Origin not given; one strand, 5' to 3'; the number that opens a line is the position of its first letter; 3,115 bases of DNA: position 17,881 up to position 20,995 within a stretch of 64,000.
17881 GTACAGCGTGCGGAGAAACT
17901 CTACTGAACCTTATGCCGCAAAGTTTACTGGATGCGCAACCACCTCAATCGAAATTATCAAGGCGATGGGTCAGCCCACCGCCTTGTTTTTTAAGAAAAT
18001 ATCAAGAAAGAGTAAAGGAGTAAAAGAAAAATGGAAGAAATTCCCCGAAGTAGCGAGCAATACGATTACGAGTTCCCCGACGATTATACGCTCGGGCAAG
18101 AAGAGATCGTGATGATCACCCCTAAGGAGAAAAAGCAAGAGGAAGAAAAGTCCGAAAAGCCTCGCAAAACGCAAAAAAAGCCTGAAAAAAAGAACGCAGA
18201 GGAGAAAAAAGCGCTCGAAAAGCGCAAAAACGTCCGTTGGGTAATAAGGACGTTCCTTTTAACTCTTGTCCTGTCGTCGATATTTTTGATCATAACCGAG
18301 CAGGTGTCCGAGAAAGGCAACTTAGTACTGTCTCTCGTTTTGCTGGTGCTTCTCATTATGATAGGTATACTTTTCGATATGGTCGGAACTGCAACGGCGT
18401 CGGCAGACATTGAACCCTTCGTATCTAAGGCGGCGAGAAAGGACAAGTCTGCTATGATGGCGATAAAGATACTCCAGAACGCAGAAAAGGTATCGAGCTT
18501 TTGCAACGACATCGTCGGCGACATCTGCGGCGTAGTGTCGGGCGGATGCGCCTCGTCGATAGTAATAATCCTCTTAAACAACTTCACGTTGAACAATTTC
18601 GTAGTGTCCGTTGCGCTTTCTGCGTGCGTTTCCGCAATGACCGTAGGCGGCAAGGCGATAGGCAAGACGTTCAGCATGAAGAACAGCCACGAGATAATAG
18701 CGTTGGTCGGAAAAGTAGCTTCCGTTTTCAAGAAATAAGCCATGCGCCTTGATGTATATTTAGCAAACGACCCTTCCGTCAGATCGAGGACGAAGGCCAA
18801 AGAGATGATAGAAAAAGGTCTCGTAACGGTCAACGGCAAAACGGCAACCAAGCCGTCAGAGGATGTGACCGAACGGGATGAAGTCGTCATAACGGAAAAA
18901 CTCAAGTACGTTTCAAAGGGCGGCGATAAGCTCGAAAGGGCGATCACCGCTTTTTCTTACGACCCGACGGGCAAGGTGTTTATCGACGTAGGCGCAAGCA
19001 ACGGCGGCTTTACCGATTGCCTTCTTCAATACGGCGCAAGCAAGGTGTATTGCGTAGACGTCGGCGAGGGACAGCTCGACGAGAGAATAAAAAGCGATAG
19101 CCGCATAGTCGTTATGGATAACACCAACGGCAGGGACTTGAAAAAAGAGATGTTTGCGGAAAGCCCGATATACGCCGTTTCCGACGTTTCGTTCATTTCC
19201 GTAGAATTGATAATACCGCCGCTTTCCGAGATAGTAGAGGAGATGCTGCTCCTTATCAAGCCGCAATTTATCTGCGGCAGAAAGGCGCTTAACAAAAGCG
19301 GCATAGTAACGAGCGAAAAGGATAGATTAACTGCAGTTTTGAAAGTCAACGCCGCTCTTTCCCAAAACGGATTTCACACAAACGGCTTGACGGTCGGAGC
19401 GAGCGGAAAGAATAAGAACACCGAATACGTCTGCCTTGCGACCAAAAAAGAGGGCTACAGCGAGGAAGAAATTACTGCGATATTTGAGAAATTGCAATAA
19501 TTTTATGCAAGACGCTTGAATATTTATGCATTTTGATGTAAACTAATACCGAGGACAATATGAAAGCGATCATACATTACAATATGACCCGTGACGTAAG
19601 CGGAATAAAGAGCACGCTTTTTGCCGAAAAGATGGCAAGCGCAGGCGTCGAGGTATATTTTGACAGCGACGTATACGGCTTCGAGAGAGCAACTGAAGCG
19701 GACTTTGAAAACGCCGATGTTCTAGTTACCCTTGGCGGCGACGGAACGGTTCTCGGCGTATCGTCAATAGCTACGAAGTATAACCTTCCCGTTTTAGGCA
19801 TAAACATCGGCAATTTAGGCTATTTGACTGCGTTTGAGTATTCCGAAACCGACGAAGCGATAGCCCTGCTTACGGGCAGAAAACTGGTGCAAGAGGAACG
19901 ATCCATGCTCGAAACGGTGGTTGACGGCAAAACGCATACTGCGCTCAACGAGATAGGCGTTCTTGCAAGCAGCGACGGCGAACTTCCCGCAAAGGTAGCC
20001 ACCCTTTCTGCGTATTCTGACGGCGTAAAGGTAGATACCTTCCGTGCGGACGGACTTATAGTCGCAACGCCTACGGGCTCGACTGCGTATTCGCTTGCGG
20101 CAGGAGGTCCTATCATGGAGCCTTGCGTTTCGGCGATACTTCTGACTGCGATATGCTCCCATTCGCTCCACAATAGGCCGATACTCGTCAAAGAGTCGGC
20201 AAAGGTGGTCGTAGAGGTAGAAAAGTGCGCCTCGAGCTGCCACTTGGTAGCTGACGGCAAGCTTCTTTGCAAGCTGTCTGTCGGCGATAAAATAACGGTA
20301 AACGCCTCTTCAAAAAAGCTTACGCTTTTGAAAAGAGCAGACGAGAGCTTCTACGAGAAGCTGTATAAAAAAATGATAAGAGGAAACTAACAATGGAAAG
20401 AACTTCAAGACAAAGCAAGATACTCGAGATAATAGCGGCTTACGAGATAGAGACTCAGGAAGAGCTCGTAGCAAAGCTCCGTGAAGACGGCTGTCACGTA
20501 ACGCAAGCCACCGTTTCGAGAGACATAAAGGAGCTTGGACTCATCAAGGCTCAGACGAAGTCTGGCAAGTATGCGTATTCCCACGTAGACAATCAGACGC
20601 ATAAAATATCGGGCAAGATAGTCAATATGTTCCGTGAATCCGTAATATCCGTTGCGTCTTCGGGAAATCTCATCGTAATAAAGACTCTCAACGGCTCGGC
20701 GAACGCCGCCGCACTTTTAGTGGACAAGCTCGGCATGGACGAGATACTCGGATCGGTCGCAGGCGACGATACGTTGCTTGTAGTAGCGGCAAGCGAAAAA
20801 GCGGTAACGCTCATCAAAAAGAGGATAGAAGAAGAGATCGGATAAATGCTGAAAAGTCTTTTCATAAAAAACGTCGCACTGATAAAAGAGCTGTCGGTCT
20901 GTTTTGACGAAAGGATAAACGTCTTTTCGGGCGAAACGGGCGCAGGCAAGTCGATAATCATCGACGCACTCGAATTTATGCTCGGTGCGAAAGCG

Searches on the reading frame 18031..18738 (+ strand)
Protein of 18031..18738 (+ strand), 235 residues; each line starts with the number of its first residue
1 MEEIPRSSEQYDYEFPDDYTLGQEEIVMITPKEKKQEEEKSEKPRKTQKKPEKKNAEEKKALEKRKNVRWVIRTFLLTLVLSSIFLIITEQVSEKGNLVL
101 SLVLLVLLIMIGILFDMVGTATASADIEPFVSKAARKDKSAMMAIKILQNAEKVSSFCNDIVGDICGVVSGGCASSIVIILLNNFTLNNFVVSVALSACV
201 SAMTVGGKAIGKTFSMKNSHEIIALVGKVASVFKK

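Call 4: search_protein_families(library=pfam, proteins=[window:18031-18738:+])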
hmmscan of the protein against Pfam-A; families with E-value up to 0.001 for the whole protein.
window:18031-18738:+ (235 aa): 1 family
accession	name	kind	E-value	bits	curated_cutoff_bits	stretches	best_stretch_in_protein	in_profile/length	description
PF12280.13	BSMAP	-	0.00017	22.2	25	0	129-170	51-92/197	Brain specific membrane anchored protein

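Call 7: search_protein_families(library=ncbifam, proteins=[window:18031-18738:+])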
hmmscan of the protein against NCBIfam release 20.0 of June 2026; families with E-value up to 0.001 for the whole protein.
window:18031-18738:+ (235 aa): 0 families

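Call 16: search_protein_families(library=pfam, proteins=[window:18031-18738:+], max_evalue=10)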
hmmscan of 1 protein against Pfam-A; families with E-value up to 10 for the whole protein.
window:18031-18738:+ (235 aa): 8 families
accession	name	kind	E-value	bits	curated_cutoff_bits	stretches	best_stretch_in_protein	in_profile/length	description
PF12280.13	BSMAP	-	0.00017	22.2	25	2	129-170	51-92/197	Brain specific membrane anchored protein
PF01595.25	CNNM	-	0.0029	17.7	28.4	1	104-233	2-127/181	Cyclin M transmembrane N-terminal domain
PF14235.11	DUF4337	-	0.072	13.7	27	1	34-108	84-157/161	Domain of unknown function (DUF4337)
PF05872.18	HerA_C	-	0.12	11.4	22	1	152-196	48-92/502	Helicase HerA-like C-terminal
PF21730.2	Vma22_CCDC115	-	0.14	13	28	1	32-70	84-122/143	Vma22/CCDC115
PF06781.17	CrgA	-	0.52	10.9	24.8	1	42-97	5-61/89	Cell division protein CrgA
PF20990.2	DUF2207_C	-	0.59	10.2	33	1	40-117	103-188/247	Predicted membrane protein (DUF2207) C-terminal domain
PF20185.3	DUF6548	-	1.7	8.9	27.3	1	32-87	102-158/164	Family of unknown function (DUF6548)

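Call 17: find_encoding_contigs(protein=window:18031-18738:+, flank=3000, max_places=6)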
Protein window:18031-18738:+ (235 aa): 4 contigs read that carry it; 2 places shown.
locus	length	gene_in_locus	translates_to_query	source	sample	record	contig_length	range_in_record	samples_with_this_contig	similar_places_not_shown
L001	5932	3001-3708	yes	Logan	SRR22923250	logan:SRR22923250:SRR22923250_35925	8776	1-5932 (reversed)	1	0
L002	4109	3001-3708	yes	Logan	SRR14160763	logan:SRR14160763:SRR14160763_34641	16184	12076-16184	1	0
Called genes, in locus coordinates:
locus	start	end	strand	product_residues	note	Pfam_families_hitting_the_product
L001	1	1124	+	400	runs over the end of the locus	PF13742:tRNA_anti_2, PF01336:tRNA_anti-codon, PF02601:Exonuc_VII_L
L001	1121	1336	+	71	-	PF02609:Exonuc_VII_S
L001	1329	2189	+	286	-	PF00348:polyprenyl_synt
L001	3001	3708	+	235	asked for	-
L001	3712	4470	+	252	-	PF01479:S4, PF01728:FtsJ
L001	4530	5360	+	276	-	PF01513:NAD_kinase, PF20143:NAD_kinase_C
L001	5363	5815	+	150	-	PF01316:Arg_repressor, PF02863:Arg_repressor_C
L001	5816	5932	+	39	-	?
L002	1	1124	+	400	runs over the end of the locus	PF13742:tRNA_anti_2, PF01336:tRNA_anti-codon, PF02601:Exonuc_VII_L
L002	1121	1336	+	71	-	PF02609:Exonuc_VII_S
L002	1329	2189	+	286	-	PF00348:polyprenyl_synt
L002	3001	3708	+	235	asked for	-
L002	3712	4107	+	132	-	?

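Call 18: find_homologous_proteins(query=window:18031-18738:+)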
Query window:18031-18738:+ (235 aa): 1777 proteins with E <= 0.001 among 2721 candidates; the best 120 are listed.
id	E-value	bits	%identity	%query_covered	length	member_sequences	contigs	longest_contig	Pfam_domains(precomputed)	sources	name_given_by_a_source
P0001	7.3e-142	488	99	100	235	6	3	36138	-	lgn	-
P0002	3.2e-126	437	87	100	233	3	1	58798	-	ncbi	-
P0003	1.3e-115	402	80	100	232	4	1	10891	-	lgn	-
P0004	5.0e-105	368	74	100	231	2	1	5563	-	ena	-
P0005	8.0e-72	259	53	94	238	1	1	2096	-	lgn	-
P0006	4.7e-66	240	54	97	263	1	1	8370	-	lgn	-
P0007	3.1e-64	234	59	76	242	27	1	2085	-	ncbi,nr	ncbi:MAG: hypothetical protein IJ981_05630 [Clostridia bacterium]|nr:hypothetical protein [Clostridi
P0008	7.8e-58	213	44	98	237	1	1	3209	PF01595.26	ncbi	-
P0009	1.8e-57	212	48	95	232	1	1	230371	-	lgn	-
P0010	2.1e-57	212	50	95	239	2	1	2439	-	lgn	-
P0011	3.4e-57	211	48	95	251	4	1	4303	-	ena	-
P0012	8.7e-56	207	47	98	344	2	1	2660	-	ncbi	-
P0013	5.6e-54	201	46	95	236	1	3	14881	-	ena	-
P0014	6.6e-54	201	47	98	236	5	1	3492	-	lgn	-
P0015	3.4e-46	175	47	70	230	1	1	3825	-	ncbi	-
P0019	1.3e-44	170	48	71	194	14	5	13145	PF01595.26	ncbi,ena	-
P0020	2.0e-44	170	49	71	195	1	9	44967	PF01595.26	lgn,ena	-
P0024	8.4e-44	168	50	73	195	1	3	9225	PF01595.26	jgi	-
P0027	1.3e-43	167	46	87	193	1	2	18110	PF01595.26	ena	-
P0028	1.4e-43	167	45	86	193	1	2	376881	PF01595.26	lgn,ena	-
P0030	1.8e-43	167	45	87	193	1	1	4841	PF01595.26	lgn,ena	-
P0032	2.5e-43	166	44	86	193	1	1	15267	PF01595.26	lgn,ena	-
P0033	3.3e-43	166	44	86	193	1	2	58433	PF01595.26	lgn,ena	-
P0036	5.3e-43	165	45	87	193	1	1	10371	PF01595.26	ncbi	-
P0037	5.5e-43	165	45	87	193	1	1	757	PF01595.26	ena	-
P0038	5.7e-43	165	45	87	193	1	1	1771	PF01595.26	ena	-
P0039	5.8e-43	165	44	86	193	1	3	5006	PF01595.26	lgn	-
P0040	5.8e-43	165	44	86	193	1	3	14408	PF01595.26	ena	-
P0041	6.3e-43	165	45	86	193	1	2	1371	PF01595.26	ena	-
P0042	7.4e-43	165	45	87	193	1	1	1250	PF01595.26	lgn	-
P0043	7.6e-43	165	46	82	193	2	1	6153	PF01595.26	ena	-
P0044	7.7e-43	164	45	87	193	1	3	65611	PF01595.26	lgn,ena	-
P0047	9.3e-43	164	45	87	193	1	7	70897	PF01595.26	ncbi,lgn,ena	-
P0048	1.1e-42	164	46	77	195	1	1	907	PF01595.26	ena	-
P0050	1.2e-42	164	45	86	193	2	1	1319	PF01595.26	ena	-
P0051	1.2e-42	164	45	87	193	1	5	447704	PF01595.26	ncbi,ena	-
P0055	1.6e-42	163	45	87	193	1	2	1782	PF01595.26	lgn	-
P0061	2.5e-42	163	44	86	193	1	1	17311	PF01595.26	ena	-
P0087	1.4e-41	160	47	71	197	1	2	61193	PF01595.26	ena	-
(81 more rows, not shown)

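Call 20: search_solved_structures(query=window:18031-18738:+, max_evalue=1)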
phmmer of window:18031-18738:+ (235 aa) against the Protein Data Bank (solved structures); distinct sequences matched with E-value up to 1: 0.

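Call 46: find_encoding_contigs(protein=P0002, flank=2500, max_places=3)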
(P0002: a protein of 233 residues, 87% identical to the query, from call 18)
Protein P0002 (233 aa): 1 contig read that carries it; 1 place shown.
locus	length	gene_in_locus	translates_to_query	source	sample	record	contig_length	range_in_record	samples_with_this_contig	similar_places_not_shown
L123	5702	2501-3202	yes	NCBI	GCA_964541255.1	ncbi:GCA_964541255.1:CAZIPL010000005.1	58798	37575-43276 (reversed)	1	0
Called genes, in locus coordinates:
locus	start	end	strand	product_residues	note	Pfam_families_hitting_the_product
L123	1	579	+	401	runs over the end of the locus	PF13742:tRNA_anti_2, PF01336:tRNA_anti-codon, PF02601:Exonuc_VII_L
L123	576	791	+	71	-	PF02609:Exonuc_VII_S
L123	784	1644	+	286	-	PF00348:polyprenyl_synt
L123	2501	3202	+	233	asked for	-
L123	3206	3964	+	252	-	PF01479:S4, PF01728:FtsJ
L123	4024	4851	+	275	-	PF01513:NAD_kinase, PF20143:NAD_kinase_C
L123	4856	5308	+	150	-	PF01316:Arg_repressor, PF02863:Arg_repressor_C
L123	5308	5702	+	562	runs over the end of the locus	PF02463:SMC_N, PF13175:AAA_15, PF13476:AAA_23 (weak)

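Call 47: find_encoding_contigs(protein=P0001, flank=2500, max_places=3)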
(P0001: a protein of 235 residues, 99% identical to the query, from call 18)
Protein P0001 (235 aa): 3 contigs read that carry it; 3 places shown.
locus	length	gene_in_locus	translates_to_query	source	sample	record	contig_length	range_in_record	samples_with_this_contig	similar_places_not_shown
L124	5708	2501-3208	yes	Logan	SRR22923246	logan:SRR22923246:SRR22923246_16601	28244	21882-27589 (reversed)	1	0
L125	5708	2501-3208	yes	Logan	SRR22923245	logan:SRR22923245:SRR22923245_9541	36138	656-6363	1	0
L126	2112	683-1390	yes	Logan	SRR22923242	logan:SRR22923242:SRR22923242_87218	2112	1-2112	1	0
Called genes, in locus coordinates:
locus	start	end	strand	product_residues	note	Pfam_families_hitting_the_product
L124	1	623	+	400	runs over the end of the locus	PF13742:tRNA_anti_2, PF01336:tRNA_anti-codon, PF02601:Exonuc_VII_L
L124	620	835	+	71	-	PF02609:Exonuc_VII_S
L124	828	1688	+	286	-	PF00348:polyprenyl_synt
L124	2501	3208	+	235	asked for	-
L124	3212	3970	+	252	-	PF01479:S4, PF01728:FtsJ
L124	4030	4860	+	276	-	PF01513:NAD_kinase, PF20143:NAD_kinase_C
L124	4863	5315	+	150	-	PF01316:Arg_repressor, PF02863:Arg_repressor_C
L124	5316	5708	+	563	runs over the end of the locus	PF02463:SMC_N, PF13175:AAA_15, PF13476:AAA_23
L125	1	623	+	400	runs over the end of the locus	PF13742:tRNA_anti_2, PF01336:tRNA_anti-codon, PF02601:Exonuc_VII_L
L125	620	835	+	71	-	PF02609:Exonuc_VII_S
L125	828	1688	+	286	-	PF00348:polyprenyl_synt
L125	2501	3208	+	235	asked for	-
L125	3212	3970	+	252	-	PF01479:S4, PF01728:FtsJ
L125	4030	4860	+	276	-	PF01513:NAD_kinase, PF20143:NAD_kinase_C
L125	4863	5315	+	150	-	PF01316:Arg_repressor, PF02863:Arg_repressor_C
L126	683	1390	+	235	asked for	-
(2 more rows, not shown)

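Call 48: find_encoding_contigs(protein=P0003, flank=2500, max_places=2)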
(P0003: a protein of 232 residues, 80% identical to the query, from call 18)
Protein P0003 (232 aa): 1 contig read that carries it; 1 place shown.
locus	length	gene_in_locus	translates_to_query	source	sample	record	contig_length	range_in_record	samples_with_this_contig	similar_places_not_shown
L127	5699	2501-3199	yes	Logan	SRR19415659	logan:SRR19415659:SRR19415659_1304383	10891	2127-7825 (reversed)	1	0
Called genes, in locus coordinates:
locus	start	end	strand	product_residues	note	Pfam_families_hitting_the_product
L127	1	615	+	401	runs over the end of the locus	PF13742:tRNA_anti_2, PF01336:tRNA_anti-codon, PF02601:Exonuc_VII_L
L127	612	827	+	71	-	PF02609:Exonuc_VII_S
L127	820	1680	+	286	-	PF00348:polyprenyl_synt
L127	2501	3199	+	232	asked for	-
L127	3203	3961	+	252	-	PF01479:S4, PF01728:FtsJ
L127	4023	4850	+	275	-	PF01513:NAD_kinase, PF20143:NAD_kinase_C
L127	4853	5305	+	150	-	PF01316:Arg_repressor, PF02863:Arg_repressor_C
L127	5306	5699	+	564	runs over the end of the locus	PF02463:SMC_N, PF13175:AAA_15, PF13476:AAA_23, PF13304:AAA_21 (faint)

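Call 49: find_encoding_contigs(protein=P0004, flank=2500, max_places=2)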
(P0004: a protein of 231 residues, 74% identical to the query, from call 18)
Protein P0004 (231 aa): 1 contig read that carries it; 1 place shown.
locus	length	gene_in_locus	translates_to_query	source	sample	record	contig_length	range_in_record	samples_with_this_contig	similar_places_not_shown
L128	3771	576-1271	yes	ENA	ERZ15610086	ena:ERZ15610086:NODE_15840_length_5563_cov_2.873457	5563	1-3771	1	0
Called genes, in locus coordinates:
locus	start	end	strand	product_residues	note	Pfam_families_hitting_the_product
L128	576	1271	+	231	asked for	-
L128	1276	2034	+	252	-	PF01479:S4, PF01728:FtsJ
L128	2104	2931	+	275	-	PF01513:NAD_kinase, PF20143:NAD_kinase_C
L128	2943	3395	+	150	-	PF01316:Arg_repressor, PF02863:Arg_repressor_C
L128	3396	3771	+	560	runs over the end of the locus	PF02463:SMC_N, PF13175:AAA_15, PF13476:AAA_23 (weak), PF13304:AAA_21 (faint)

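Call 50: predict_structure(alignment_id=A2)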
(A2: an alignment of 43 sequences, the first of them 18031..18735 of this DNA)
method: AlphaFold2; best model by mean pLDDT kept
length: 235 residues; sequences in the alignment: 43
mean_pLDDT: 75.7   pTM: 0.62
mean pLDDT of the five models: 75.7, 75.1, 74.7, 74.7, 72.0
residues with pLDDT >= 90: 37; 70-90: 139; 50-70: 15; < 50: 44
segments of 3 or more residues with pLDDT < 50: 1-6, 8-12, 20-25, 27-50
pLDDT, mean of each block of 10 residues (from residue 1): 45 50 43 36 42 64 80 86 85 81 88 91 90 88 90 88 84 81 77 84 88 91 90 74
secondary structure, 60 per line:
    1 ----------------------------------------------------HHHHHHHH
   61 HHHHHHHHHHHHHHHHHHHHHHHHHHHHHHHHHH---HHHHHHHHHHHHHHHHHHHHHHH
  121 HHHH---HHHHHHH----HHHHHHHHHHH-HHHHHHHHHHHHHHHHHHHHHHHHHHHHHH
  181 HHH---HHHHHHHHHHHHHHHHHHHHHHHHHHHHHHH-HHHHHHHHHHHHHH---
elements in order: H53-94 H98-124 H128-134 H139-149 H151-183 H187-217 H219-232

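Call 53: fold_search(model_id=the predicted structure, library=pdb)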
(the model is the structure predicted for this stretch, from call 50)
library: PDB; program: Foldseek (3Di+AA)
matches with E <= 10: 71; with E <= 0.001: 0
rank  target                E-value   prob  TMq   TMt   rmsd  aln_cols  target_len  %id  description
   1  7m1t_B                1.3e-02  1.00  0.40  0.31   5.4       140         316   16  Crystal structure of an archaeal CNNM, MtCorB, with C-terminal deletion in complex with Mg2+-ATP (released 2021-06-16)
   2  7m1t_A                4.4e-02  1.00  0.46  0.34   3.6       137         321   18  Crystal structure of an archaeal CNNM, MtCorB, with C-terminal deletion in complex with Mg2+-ATP (released 2021-06-16)
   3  7m1u_A                1.6e-01  1.00  0.42  0.34   4.3       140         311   14  Crystal structure of an archaeal CNNM, MtCorB, R235L mutant with C-terminal deletion (released 2021-06-16)
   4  7m1u_B                3.4e-01  1.00  0.45  0.36   3.8       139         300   16  Crystal structure of an archaeal CNNM, MtCorB, R235L mutant with C-terminal deletion (released 2021-06-16)
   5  7rro_D9               1.7e+00  0.11  0.20  0.17  26.0       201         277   12  Structure of the 48-nm repeat doublet microtubule from bovine tracheal cilia (released 2021-10-27)
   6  7rro_D0               1.9e+00  0.09  0.19  0.16  25.7       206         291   13  Structure of the 48-nm repeat doublet microtubule from bovine tracheal cilia (released 2021-10-27)
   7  8otz_EW               2.0e+00  0.10  0.17  0.14  27.0       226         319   10  48-nm repeat of the native axonemal doublet microtubule from bovine sperm (released 2023-11-22)
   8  8to0_Aa               2.3e+00  0.08  0.19  0.16  25.6       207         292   13  48-nm repeating structure of doublets from mouse sperm flagella (released 2023-11-01)
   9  7ung_D0               2.4e+00  0.13  0.23  0.21  30.0       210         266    8  48-nm repeat of the human respiratory doublet microtubule (released 2022-10-05)
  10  6wge_B                2.4e+00  0.08  0.16  0.09  33.4       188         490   14  Cryo-EM structure of human Cohesin-NIPBL-DNA complex without STAG1 (released 2020-05-20)
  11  9n64_A                2.5e+00  0.10  0.21  0.12  13.4       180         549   20  Transporter associated with antigen processing (TAP) EQ mutant bound to ATP in the outward-facing kinked state (released 2025-09-03)
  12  8otz_ET               2.8e+00  0.08  0.19  0.17  25.2       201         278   13  48-nm repeat of the native axonemal doublet microtubule from bovine sperm (released 2023-11-22)
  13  7sgr_A                3.4e+00  0.04  0.15  0.06  23.8       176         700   11  Structure of hemolysin A secretion system HlyB/D complex (released 2022-09-14)
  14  9p80_R                3.9e+00  0.06  0.16  0.13  21.2       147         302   11  NTSR1-Gi-NTS(8-13) Complex in the Non-Canonical, AHD Open State (NC-Open-Apo) (released 2026-03-25)
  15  6hfb_B                4.1e+00  0.05  0.17  0.10  20.5       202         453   14  Outward-facing conformation of a multidrug resistance MATE family transporter of the MOP superfamily. (released 2019-06-12)
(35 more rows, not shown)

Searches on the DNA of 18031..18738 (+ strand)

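Call 64: search_rna_families(sources=[L111, L123, L127, L128, L110, L077, L050, L068], threshold=gathering)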
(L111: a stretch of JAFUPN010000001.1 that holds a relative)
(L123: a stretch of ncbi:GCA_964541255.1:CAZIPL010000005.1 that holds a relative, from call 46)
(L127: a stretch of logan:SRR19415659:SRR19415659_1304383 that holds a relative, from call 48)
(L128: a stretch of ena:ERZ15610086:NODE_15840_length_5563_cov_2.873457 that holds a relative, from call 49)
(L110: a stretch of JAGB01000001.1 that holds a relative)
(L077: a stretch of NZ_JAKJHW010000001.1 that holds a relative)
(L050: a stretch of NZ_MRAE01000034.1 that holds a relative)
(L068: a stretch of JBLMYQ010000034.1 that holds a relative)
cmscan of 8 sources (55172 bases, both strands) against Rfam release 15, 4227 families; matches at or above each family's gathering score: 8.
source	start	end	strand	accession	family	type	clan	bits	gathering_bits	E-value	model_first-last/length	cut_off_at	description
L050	2811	3417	+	RF01071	OLE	Gene;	-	554.2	50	7.5e-160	1-616/616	no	Ornate Large Extremophilic RNA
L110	4635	5237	+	RF01071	OLE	Gene;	-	550.8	50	7.9e-159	1-616/616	no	Ornate Large Extremophilic RNA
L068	3536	4160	-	RF01071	OLE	Gene;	-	532.3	50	2.3e-153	1-616/616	no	Ornate Large Extremophilic RNA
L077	6338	6972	-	RF01071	OLE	Gene;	-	515.6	50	2.2e-148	1-616/616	no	Ornate Large Extremophilic RNA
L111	3875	4719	+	RF01071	OLE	Gene;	-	468.1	50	2.6e-134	1-616/616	no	Ornate Large Extremophilic RNA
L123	1818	2435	+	RF01071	OLE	Gene;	-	423.3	50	5.3e-121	1-616/616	no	Ornate Large Extremophilic RNA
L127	1813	2431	+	RF01071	OLE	Gene;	-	420.9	50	2.8e-120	1-616/616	no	Ornate Large Extremophilic RNA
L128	1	521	+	RF01071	OLE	Gene;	-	342.2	50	6.1e-97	98-616/616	5'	Ornate Large Extremophilic RNA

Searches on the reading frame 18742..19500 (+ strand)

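Call 4: search_protein_families(library=pfam, proteins=[window:18742-19500:+])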
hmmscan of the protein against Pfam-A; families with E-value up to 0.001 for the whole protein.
window:18742-19500:+ (252 aa): 2 families
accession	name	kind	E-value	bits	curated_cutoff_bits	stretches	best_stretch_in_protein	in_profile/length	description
PF01728.25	FtsJ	-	7.2e-30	104.7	24.1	1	56-231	1-177/181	FtsJ-like methyltransferase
PF01479.30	S4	-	8.4e-13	48.3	22.8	1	1-48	1-48/48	S4 domain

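Call 7: search_protein_families(library=ncbifam, proteins=[window:18742-19500:+])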
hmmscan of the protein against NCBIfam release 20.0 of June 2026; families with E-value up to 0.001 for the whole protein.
window:18742-19500:+ (252 aa): 5 families
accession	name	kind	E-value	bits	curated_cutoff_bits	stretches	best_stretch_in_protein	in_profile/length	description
TIGR00478.1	tly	subfamily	4.1e-62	209.5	185.8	1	2-228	1-228/228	TlyA family rRNA (cytidine-2'-O)-methyltransferase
NF049952.1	23rRNACMtaseTlyA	equivalog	1.5e-54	185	250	1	1-232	1-233/236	23S rRNA (cytidine-2'-O)-methyltransferase TlyA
NF003717.0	PRK05327.1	equivalog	1.2e-05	25.3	116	1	2-59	93-150/202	30S ribosomal protein S4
TIGR00005.1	rluA_subfam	subfamily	0.00048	19.5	192.7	0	2-51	7-57/298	RluA family pseudouridine synthase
TIGR01017.1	rpsD_bact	equivalog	0.001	18.9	177.2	0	2-58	91-147/200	30S ribosomal protein S4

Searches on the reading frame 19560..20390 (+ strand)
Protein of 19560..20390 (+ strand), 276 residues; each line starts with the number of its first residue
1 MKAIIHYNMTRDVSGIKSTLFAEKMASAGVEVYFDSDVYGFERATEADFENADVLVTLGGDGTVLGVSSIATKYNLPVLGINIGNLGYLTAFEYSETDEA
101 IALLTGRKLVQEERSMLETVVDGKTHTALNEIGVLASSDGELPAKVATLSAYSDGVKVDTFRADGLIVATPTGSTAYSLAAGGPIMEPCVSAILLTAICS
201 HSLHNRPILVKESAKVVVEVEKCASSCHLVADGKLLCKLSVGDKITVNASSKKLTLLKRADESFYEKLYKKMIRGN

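Call 4: search_protein_families(library=pfam, proteins=[window:19560-20390:+])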
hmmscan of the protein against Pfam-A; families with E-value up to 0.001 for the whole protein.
window:19560-20390:+ (276 aa): 2 families
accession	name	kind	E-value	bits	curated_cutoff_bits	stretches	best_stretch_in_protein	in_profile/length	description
PF20143.4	NAD_kinase_C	-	2.2e-29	102.2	23.7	1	143-257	11-124/126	ATP-NAD kinase C-terminal domain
PF01513.26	NAD_kinase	-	1.2e-16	61.6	25.5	1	44-104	64-125/130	ATP-NAD kinase N-terminal domain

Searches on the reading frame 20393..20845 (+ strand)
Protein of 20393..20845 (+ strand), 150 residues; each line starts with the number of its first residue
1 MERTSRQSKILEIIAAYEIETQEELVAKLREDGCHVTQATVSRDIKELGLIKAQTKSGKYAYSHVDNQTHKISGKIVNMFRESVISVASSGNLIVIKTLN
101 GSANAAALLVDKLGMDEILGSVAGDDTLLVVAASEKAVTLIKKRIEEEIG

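Call 4: search_protein_families(library=pfam, proteins=[window:20393-20845:+])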
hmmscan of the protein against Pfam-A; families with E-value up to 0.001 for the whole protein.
window:20393-20845:+ (150 aa): 2 families
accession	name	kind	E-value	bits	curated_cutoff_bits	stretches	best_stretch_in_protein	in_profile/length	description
PF01316.27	Arg_repressor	-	8.5e-24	83.5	27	1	1-67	1-67/70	Arginine repressor, DNA binding domain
PF02863.23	Arg_repressor_C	-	1.1e-22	80.1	25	1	80-146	1-67/68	Arginine repressor, C-terminal domain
